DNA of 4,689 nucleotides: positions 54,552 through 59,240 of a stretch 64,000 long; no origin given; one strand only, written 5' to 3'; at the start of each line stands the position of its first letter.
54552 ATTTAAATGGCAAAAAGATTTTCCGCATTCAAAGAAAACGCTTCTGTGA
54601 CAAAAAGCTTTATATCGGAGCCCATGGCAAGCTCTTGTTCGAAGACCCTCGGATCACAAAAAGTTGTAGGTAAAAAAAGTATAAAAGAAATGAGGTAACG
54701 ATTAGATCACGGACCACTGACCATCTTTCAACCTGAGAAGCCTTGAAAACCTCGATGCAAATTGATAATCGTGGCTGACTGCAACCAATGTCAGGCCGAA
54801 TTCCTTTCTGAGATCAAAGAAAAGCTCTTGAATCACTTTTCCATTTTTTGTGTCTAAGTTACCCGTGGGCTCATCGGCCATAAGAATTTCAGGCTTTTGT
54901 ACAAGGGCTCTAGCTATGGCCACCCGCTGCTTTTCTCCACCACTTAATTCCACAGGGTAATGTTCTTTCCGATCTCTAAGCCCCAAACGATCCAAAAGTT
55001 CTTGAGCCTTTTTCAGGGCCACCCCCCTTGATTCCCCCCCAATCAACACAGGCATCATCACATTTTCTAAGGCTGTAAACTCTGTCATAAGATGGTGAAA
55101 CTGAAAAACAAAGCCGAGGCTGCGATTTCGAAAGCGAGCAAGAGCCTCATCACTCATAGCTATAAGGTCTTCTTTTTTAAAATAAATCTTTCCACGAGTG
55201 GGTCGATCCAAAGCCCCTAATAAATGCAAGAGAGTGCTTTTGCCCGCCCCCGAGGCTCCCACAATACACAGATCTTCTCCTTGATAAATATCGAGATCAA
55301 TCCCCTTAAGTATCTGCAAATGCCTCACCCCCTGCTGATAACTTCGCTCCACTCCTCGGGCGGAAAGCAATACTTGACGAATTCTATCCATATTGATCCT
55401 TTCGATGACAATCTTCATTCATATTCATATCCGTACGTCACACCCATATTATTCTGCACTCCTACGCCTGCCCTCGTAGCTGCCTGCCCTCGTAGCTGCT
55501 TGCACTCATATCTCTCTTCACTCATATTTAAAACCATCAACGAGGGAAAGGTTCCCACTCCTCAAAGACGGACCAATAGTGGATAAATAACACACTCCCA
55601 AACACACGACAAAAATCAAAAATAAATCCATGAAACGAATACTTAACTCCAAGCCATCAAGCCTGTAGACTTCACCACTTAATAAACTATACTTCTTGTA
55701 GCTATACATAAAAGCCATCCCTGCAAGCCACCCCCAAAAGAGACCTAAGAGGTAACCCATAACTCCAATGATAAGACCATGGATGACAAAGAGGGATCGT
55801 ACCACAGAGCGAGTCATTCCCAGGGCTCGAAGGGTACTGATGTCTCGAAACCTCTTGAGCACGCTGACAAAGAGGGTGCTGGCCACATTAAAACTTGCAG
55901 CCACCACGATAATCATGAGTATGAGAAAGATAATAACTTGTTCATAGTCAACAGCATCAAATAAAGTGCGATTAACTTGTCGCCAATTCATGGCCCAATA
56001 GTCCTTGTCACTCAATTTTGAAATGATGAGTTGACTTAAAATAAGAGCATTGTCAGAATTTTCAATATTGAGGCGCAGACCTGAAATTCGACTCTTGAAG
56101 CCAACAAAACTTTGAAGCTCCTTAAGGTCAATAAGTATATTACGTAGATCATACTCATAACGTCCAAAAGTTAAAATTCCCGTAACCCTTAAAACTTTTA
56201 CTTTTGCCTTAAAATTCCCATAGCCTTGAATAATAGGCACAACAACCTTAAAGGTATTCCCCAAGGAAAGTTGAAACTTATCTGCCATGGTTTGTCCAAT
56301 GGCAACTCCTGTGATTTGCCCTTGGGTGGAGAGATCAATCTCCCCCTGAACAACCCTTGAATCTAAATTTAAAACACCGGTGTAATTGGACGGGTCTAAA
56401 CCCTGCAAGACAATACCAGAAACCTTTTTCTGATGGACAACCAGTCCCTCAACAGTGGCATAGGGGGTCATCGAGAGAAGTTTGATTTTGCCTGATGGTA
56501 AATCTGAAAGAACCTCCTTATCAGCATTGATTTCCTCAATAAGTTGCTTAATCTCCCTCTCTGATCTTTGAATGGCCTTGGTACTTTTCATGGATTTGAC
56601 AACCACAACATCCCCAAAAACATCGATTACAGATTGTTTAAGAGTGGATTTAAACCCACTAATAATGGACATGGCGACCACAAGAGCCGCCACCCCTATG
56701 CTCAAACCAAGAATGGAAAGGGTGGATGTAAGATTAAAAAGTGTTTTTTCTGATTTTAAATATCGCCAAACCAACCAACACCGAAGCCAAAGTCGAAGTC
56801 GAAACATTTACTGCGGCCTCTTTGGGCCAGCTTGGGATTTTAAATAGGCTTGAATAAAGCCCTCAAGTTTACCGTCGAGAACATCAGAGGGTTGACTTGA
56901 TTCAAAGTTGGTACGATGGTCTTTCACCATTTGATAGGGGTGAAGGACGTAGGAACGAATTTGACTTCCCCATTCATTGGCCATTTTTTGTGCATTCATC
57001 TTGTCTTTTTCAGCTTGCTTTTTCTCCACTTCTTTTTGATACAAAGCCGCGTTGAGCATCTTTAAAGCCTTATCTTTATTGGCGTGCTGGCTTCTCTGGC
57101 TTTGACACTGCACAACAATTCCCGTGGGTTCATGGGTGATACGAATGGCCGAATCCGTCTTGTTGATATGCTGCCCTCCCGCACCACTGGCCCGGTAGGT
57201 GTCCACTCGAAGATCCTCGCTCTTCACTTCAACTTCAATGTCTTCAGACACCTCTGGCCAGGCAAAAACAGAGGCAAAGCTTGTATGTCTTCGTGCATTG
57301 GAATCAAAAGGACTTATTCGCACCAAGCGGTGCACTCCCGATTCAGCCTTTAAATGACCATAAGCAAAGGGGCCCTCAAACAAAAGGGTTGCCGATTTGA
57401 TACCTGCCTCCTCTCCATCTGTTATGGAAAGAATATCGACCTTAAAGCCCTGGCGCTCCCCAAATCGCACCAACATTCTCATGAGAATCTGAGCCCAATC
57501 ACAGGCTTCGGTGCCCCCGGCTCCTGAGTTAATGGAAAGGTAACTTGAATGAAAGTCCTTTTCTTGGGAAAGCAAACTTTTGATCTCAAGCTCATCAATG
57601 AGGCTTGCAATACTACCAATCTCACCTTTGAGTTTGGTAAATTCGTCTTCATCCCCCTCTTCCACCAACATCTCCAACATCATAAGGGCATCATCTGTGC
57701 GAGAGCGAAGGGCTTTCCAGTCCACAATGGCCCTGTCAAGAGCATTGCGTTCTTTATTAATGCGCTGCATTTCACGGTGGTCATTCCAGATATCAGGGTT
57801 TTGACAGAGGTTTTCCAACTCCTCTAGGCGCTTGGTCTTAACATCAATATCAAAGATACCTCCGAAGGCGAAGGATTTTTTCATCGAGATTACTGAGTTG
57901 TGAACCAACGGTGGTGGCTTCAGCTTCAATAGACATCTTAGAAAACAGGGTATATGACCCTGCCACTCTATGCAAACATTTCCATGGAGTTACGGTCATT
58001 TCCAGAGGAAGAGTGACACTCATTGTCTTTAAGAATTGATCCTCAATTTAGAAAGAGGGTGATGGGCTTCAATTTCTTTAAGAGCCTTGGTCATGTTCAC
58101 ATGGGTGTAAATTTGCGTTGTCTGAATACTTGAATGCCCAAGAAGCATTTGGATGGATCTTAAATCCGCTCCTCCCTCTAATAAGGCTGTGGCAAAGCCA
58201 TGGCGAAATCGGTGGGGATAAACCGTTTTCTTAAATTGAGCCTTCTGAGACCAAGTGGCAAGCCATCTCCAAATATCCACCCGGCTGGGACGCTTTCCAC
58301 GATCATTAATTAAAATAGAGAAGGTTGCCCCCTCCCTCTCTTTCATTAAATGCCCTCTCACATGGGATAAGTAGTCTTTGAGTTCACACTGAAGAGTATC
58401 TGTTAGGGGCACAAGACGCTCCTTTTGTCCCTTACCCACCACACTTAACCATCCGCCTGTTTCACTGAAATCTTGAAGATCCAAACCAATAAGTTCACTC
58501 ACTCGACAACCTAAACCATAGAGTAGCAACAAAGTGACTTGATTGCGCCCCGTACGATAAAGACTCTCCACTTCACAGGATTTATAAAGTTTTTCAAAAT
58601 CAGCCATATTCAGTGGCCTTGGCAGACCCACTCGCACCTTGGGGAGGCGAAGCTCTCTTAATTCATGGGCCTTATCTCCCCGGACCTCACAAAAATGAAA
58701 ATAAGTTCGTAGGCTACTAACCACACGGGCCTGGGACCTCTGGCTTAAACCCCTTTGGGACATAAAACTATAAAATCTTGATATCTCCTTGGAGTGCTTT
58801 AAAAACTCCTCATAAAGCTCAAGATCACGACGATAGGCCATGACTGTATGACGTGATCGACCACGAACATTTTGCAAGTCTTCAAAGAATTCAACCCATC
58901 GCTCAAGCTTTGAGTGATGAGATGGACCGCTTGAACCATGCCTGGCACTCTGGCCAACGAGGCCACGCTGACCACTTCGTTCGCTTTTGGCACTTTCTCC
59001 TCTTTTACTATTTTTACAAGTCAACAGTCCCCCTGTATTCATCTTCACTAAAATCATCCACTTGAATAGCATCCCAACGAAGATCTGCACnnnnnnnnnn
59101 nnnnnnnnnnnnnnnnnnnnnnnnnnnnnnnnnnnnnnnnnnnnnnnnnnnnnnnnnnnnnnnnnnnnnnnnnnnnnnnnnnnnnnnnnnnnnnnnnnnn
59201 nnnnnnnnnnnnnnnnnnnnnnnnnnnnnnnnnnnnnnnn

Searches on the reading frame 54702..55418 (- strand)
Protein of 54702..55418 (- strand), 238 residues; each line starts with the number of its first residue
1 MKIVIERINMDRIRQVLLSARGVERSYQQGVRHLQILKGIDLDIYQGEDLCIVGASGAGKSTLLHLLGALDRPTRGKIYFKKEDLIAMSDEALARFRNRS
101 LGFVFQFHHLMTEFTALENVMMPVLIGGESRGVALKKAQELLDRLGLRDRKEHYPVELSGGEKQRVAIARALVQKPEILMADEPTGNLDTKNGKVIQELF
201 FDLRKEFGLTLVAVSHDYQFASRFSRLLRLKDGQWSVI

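Call 38: search_protein_families(library=pfam, proteins=[window:54702-55418:-], max_evalue=0.00001)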
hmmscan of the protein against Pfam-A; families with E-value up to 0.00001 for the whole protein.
window:54702-55418:- (238 aa): 1 family
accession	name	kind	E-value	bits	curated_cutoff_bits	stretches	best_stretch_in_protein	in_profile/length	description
PF00005.33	ABC_tran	-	3e-33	115.7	25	1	37-185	1-136/137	ABC transporter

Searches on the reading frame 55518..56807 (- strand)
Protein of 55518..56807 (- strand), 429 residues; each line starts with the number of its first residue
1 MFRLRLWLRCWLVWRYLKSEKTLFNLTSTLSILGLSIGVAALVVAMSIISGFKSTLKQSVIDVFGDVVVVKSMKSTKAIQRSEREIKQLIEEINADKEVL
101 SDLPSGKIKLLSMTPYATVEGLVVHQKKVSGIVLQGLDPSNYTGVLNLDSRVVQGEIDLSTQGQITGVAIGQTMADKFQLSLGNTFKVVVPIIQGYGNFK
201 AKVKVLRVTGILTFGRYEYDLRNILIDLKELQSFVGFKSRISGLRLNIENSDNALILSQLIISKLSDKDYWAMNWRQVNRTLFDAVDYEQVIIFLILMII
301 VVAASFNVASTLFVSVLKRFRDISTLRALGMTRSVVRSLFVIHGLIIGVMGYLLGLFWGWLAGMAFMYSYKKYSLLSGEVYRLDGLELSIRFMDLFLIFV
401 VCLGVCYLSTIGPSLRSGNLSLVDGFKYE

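Call 38: search_protein_families(library=pfam, proteins=[window:55518-56807:-], max_evalue=0.00001)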
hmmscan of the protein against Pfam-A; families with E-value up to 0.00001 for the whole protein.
window:55518-56807:- (429 aa): 2 families
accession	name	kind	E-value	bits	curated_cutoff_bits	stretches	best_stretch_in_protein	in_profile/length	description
PF12704.14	MacB_PCD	-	6.9e-15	56.3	27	1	28-242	1-185/207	MacB-like periplasmic core domain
PF02687.27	FtsX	-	8.2e-14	52.1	25.5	1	295-420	2-118/120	FtsX-like permease C-terminal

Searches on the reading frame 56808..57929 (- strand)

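Call 38: search_protein_families(library=pfam, proteins=[window:56808-57929:-], max_evalue=0.00001)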
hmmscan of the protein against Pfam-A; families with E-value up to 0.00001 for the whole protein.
window:56808-57929:- (373 aa): 2 families
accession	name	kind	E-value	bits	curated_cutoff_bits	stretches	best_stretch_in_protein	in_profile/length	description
PF03462.23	PCRF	-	2.4e-53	181.3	24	1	32-221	2-194/194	PCRF domain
PF00472.26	RF-1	-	6.8e-43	145.8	35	1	229-339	1-116/116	RF-1 domain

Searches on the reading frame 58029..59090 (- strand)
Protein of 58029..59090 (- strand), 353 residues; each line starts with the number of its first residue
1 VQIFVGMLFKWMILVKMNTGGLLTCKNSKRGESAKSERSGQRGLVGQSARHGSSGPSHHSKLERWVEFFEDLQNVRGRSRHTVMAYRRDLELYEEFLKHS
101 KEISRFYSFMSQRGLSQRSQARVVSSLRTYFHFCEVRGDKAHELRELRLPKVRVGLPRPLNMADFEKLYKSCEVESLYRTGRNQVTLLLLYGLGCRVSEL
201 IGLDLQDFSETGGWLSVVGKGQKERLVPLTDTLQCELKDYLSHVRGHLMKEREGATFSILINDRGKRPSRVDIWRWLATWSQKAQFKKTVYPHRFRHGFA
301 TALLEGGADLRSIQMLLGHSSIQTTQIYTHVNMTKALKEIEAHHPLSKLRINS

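Call 38: search_protein_families(library=pfam, proteins=[window:58029-59090:-], max_evalue=0.00001)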
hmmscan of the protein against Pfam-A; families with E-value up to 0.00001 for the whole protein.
window:58029-59090:- (353 aa): 2 families
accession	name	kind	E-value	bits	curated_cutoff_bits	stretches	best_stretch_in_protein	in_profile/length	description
PF00589.27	Phage_integrase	-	1.4e-34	119.8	27.1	1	164-333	7-170/172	Phage integrase family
PF02899.23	Phage_int_SAM_1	-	6e-12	46.1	22.3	1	67-134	3-79/83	Phage integrase, N-terminal SAM-like domain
